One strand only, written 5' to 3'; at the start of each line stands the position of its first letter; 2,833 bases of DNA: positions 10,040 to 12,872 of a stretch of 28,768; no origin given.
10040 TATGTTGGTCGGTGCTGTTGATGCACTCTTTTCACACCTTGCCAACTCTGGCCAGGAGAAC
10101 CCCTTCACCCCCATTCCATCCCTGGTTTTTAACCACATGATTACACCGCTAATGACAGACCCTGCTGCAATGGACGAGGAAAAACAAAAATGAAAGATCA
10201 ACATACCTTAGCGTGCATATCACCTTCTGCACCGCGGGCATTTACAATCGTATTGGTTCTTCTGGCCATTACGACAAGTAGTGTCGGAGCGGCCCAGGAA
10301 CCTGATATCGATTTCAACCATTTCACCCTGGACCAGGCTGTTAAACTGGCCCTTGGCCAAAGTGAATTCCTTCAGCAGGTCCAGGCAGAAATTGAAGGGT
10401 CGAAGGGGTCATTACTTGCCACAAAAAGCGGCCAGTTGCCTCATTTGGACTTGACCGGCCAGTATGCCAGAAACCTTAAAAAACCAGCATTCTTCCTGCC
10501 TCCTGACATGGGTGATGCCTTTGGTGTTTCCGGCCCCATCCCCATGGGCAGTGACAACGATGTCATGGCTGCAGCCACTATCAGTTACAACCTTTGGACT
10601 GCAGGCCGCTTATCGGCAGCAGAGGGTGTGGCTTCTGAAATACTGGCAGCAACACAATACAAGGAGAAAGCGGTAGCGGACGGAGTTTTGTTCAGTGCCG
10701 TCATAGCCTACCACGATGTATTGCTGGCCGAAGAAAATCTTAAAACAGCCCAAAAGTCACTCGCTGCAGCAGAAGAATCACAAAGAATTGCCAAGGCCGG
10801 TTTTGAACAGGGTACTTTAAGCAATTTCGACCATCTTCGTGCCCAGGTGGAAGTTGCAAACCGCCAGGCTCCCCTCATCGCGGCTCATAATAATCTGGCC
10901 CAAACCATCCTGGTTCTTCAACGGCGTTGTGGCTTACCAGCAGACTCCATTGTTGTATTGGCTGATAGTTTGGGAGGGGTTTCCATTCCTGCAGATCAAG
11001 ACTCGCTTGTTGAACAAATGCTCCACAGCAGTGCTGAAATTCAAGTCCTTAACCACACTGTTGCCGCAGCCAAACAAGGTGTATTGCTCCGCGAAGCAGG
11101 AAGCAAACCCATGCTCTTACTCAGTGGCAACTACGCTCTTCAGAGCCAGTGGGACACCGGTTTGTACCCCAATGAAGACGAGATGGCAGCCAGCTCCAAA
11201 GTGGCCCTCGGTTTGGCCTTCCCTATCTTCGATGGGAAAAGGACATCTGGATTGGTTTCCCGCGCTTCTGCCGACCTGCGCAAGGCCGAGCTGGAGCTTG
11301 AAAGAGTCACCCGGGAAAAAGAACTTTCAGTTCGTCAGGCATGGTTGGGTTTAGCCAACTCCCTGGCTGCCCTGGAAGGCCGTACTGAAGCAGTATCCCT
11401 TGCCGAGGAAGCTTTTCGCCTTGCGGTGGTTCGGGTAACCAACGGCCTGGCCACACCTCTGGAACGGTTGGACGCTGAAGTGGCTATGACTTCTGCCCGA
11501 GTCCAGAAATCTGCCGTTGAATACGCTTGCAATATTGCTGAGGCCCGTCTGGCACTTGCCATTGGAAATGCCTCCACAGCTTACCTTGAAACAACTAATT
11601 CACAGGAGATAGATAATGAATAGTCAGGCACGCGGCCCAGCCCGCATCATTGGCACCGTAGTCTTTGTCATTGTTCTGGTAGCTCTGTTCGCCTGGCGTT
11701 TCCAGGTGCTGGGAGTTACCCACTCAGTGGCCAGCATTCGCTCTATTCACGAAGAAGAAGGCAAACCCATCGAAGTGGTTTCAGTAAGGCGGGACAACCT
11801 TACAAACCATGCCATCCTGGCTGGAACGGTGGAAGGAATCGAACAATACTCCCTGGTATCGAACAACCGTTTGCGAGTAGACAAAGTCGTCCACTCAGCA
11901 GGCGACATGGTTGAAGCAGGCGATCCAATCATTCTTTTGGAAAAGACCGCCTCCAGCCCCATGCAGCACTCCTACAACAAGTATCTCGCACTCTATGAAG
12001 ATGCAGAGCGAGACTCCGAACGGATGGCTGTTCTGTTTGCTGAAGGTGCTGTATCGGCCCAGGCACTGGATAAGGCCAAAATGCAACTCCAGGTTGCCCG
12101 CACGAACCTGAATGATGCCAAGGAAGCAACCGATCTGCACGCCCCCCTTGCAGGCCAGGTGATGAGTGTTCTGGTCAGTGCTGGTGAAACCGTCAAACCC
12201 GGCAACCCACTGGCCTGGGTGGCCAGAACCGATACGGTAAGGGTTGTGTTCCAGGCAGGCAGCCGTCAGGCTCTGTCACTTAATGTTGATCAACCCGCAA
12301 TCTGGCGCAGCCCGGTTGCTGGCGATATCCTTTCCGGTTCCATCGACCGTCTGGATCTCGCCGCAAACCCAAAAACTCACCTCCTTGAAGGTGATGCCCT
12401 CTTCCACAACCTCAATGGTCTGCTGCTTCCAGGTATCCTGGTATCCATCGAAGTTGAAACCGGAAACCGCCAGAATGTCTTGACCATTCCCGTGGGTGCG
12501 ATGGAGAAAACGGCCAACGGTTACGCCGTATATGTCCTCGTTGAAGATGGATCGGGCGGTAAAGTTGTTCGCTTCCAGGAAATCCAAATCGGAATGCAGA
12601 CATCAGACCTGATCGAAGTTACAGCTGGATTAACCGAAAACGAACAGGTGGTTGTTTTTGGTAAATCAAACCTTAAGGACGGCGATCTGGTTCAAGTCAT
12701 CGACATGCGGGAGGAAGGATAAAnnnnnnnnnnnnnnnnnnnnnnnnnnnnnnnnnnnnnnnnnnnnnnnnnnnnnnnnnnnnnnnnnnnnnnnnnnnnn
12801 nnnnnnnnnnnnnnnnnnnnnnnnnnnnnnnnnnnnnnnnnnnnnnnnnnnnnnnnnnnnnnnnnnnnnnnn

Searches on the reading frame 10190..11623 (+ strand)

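Call 5: search_protein_families(library=pfam, proteins=[window:10190-11623:+])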
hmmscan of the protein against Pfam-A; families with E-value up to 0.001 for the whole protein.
window:10190-11623:+ (477 aa): 1 family
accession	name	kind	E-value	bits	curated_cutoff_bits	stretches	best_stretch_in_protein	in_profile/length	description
PF02321.23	OEP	-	1.5e-48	165.5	22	2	271-459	2-187/187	Outer membrane efflux protein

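Call 34: search_protein_families(library=ncbifam, proteins=[window:10190-11623:+])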
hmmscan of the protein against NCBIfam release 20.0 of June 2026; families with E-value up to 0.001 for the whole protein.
window:10190-11623:+ (477 aa): 6 families
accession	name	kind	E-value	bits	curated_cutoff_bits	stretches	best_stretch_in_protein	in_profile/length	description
TIGR01844.1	type_I_sec_TolC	subfamily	3.1e-32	112.1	225.15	1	46-470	4-409/414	TolC family outer membrane protein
NF007002.0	PRK09465.1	equivalog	3.1e-12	45.8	495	1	62-471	41-436/460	outer membrane channel protein TolC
TIGR01845.1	outer_NodT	subfamily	9.8e-12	44.4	210.05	1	42-459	54-458/460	efflux transporter outer membrane subunit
NF052390.1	efflux_OMP_AbuO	equivalog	8.1e-09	34.7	700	1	170-470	144-442/447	multidrug efflux outer membrane protein AbuO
NF033142.1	efflux_OM_AdeC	exception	8e-08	31.3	975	1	46-443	63-443/465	multidrug efflux RND transporter AdeABC outer membrane channel subunit AdeC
NF033143.1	efflux_OM_AdeK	equivalog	0.00015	20.6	900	1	129-436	131-436/480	multidrug efflux RND transporter AdeIJK outer membrane channel subunit AdeK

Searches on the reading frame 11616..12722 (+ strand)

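Call 5: search_protein_families(library=pfam, proteins=[window:11616-12722:+])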
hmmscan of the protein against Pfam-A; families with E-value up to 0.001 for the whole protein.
window:11616-12722:+ (368 aa): 4 families
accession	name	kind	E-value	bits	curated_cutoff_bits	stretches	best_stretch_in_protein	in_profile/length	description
PF16576.10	HlyD_D23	-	2.9e-13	50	30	1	87-276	29-214/214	Barrel-sandwich domain of CusB or HlyD membrane-fusion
PF13437.12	HlyD_3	-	1.2e-06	29.6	22.2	1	174-256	2-86/106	HlyD family secretion protein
PF00364.28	Biotin_lipoyl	-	2.7e-06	27.6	22.1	0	169-200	40-71/73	Biotin-requiring enzyme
PF13533.13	Biotin_lipoyl_2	-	1e-05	25.7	29.8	0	174-200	3-29/32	Biotin-lipoyl like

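Call 34: search_protein_families(library=ncbifam, proteins=[window:11616-12722:+])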
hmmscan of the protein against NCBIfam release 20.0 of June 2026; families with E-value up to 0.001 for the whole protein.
window:11616-12722:+ (368 aa): 20 families
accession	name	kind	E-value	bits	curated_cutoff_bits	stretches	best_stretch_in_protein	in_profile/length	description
TIGR01730.1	RND_mfp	subfamily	4.7e-49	167.1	94.9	1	53-361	2-321/322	efflux RND transporter periplasmic adaptor subunit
TIGR00999.1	8a0102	subfamily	1.2e-21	77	319.3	1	96-351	1-268/271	CzcB/NccB family metal efflux transporter periplasmic adaptor subunit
NF007362.0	PRK09859.1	equivalog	3.4e-14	52.8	738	1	260-363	273-373/385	multidrug transporter subunit MdtE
NF033138.2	RND-peri-MexC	equivalog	1.5e-13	50.6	625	1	42-360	28-370/375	MexC family multidrug efflux RND transporter periplasmic adaptor subunit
NF045904.1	RND-peri-MexE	equivalog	2.8e-12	46.2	714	1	55-360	41-367/390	multidrug efflux RND transporter periplasmic adaptor subunit MexE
NF008589.1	PRK11556.1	equivalog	6.2e-12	45.1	391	1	118-363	129-389/392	MdtA/MuxA family multidrug efflux RND transporter periplasmic adaptor subunit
NF007132.1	PRK09578.1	equivalog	2.7e-11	42.8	512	1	153-364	152-378/396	MexX/AxyX family multidrug efflux RND transporter periplasmic adaptor subunit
NF008606.0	PRK11578.1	equivalog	3.4e-08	33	342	1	267-347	285-362/371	macrolide transporter subunit MacA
TIGR02971.1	heterocyst_DevB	subfamily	2.5e-07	30.4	129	1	128-193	114-226/327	ABC exporter membrane fusion protein, DevB family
NF011604.1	PRK15030.1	equivalog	3.5e-07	29.5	765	1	241-362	258-376/397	multidrug efflux RND transporter periplasmic adaptor subunit AcrA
NF007785.0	PRK10476.1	equivalog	5.4e-07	28.8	376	1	108-170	111-173/347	multidrug transporter subunit MdtN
NF045680.1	DiMtlExpIhpB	equivalog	1.3e-06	27.7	450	1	160-345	126-306/326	divalent metal ion exporter adaptor subunit IhpB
NF038010.1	ABC_adapt_DarC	equivalog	2.5e-06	26.5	450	1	277-360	335-415/417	darobactin export ABC transporter periplasmic adaptor subunit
NF004547.1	PRK05889.1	equivalog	3.4e-05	23.9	75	0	88-109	13-34/71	biotin/lipoyl-binding carrier protein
NF033834.1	RND_adapt_MexA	exception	5.5e-05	22.4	750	0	260-361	262-360/373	multidrug efflux RND transporter periplasmic adaptor subunit MexA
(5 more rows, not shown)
